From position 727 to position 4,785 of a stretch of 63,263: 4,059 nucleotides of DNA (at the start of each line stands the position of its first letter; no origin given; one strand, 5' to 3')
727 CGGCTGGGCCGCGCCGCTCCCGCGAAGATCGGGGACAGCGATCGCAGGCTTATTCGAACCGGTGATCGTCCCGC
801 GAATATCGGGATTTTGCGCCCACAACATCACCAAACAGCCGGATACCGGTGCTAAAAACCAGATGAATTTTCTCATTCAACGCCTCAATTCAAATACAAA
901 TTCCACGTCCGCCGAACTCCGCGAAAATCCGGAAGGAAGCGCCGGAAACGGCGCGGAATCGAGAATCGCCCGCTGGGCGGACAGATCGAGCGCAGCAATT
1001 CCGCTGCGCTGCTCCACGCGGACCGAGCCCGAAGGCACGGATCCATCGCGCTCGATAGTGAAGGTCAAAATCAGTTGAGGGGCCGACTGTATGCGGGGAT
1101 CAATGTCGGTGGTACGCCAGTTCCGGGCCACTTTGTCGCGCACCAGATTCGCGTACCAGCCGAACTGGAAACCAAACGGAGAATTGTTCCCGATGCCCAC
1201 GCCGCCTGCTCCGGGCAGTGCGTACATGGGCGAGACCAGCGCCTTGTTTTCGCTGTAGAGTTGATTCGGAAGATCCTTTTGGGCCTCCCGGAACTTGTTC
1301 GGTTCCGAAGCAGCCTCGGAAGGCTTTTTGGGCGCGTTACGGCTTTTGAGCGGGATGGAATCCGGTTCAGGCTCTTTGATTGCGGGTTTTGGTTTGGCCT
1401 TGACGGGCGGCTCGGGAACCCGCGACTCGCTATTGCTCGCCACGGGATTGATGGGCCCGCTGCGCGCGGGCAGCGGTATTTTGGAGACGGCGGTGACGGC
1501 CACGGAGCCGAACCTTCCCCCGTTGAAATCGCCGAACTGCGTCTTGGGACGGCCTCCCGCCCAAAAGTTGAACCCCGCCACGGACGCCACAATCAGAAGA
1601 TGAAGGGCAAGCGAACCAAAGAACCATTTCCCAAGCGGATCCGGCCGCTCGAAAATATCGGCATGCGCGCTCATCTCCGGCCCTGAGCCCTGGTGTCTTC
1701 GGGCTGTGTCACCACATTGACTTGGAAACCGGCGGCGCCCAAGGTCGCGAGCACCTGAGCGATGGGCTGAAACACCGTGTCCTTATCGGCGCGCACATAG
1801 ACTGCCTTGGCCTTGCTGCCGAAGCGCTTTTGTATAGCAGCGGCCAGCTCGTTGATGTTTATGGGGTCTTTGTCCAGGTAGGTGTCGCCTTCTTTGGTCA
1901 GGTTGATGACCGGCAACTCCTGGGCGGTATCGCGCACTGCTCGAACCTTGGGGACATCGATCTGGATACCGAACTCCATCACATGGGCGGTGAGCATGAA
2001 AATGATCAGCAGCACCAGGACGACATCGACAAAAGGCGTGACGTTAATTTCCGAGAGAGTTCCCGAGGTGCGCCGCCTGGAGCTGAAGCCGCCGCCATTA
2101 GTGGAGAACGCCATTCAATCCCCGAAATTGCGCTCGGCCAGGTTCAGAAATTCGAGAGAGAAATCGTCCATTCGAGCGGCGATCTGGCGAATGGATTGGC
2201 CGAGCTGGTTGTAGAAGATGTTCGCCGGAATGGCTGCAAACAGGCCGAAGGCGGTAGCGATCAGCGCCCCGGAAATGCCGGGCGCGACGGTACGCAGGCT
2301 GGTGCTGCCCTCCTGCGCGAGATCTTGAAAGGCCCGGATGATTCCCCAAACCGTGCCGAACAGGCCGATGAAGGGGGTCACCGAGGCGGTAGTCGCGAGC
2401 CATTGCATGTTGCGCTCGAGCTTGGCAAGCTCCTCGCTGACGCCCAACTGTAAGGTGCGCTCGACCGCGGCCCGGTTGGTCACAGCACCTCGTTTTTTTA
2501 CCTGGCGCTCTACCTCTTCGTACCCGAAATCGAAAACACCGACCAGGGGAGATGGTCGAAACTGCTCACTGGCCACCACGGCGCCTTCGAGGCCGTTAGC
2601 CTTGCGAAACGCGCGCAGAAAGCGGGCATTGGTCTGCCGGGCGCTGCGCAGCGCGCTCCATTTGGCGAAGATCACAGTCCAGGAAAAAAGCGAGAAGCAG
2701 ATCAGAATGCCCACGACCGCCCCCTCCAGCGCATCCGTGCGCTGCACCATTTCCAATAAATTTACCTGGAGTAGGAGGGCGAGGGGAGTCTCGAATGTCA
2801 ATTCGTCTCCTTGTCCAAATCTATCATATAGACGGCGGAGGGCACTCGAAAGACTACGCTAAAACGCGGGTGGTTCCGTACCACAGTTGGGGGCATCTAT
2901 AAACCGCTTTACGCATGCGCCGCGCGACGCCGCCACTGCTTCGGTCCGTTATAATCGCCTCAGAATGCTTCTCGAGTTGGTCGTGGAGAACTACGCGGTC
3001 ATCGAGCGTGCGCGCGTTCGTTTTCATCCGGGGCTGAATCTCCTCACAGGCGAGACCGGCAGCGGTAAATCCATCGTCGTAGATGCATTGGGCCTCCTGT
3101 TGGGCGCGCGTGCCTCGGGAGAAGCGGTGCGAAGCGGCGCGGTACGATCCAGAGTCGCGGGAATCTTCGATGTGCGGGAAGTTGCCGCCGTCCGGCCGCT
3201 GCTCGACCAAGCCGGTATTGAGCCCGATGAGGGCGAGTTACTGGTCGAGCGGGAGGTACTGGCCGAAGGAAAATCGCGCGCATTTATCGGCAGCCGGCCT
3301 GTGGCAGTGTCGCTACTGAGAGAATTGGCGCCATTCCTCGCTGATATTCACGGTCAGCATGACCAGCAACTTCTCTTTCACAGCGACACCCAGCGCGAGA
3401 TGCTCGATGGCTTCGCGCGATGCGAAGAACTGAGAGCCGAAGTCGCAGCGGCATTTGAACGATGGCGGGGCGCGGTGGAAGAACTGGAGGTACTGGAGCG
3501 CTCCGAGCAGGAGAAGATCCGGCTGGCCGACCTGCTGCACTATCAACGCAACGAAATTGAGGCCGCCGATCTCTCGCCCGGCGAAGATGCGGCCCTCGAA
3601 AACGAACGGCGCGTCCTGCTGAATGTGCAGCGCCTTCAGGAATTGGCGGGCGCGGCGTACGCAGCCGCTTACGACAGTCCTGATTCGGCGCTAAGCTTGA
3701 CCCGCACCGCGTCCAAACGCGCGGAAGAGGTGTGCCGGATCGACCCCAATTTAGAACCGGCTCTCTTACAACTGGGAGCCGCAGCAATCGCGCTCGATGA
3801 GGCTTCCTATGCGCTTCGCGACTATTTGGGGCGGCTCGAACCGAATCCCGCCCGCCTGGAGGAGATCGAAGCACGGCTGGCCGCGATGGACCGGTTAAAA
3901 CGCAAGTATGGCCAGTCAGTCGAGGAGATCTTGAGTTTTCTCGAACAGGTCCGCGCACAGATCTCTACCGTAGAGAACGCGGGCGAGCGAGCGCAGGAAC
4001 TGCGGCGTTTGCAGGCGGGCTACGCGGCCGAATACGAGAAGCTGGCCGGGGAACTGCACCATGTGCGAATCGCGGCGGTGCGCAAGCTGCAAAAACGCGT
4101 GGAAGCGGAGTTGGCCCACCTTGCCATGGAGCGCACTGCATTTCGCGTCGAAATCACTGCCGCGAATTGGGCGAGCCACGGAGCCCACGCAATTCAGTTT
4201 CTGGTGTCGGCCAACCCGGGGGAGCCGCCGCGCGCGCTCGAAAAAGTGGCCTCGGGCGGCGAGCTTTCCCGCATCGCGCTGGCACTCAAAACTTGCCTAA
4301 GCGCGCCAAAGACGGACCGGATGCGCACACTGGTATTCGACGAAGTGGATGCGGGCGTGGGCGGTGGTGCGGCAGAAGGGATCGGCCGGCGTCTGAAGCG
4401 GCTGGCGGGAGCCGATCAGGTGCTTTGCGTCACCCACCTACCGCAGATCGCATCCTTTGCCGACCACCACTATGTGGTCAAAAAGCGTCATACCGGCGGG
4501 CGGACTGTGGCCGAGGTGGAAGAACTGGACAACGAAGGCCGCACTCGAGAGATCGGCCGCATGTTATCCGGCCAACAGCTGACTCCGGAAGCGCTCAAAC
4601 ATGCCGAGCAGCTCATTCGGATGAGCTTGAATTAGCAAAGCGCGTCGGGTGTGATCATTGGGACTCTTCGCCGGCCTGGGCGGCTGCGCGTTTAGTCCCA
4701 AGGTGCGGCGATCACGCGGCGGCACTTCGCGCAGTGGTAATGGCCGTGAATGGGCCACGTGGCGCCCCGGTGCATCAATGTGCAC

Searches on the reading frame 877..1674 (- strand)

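Call 8: search_protein_families(library=pfam, proteins=[window:877-1674:-])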
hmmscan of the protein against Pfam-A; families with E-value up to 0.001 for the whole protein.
window:877-1674:- (265 aa): 1 family
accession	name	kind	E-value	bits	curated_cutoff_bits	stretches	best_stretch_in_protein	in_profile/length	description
PF13103.11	TonB_2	-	8e-14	52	22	1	173-261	3-85/85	TonB C terminal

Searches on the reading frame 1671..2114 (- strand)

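Call 8: search_protein_families(library=pfam, proteins=[window:1671-2114:-])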
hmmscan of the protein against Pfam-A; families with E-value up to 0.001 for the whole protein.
window:1671-2114:- (147 aa): 1 family
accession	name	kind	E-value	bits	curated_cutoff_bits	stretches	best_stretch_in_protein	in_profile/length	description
PF02472.21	ExbD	-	2.1e-26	92.9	25.4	1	20-138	5-127/128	Biopolymer transport protein ExbD/TolR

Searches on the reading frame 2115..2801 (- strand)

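Call 8: search_protein_families(library=pfam, proteins=[window:2115-2801:-])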
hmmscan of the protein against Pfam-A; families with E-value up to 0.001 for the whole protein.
window:2115-2801:- (228 aa): 1 family
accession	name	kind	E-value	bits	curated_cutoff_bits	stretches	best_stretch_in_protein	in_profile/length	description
PF01618.21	MotA_ExbB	-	1.7e-34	118.8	22.9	1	107-212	21-126/127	MotA/TolQ/ExbB proton channel family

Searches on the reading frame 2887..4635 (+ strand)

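Call 8: search_protein_families(library=pfam, proteins=[window:2887-4635:+])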
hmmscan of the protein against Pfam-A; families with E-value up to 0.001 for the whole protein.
window:2887-4635:+ (582 aa): 4 families
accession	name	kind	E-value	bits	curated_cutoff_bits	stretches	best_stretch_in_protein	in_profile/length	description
PF02463.25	SMC_N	-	1.7e-15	57.5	40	1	28-536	2-216/220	RecF/RecN/SMC N terminal domain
PF13476.12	AAA_23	-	4.5e-10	40.9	27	1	31-224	2-180/201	AAA domain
PF13304.12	AAA_21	-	3.1e-06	27.9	27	0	50-80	1-29/304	AAA domain, putative AbiEii toxin, Type IV TA system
PF13555.12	AAA_29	-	8.2e-06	25.9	27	1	31-74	4-48/61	P-loop containing region of AAA domain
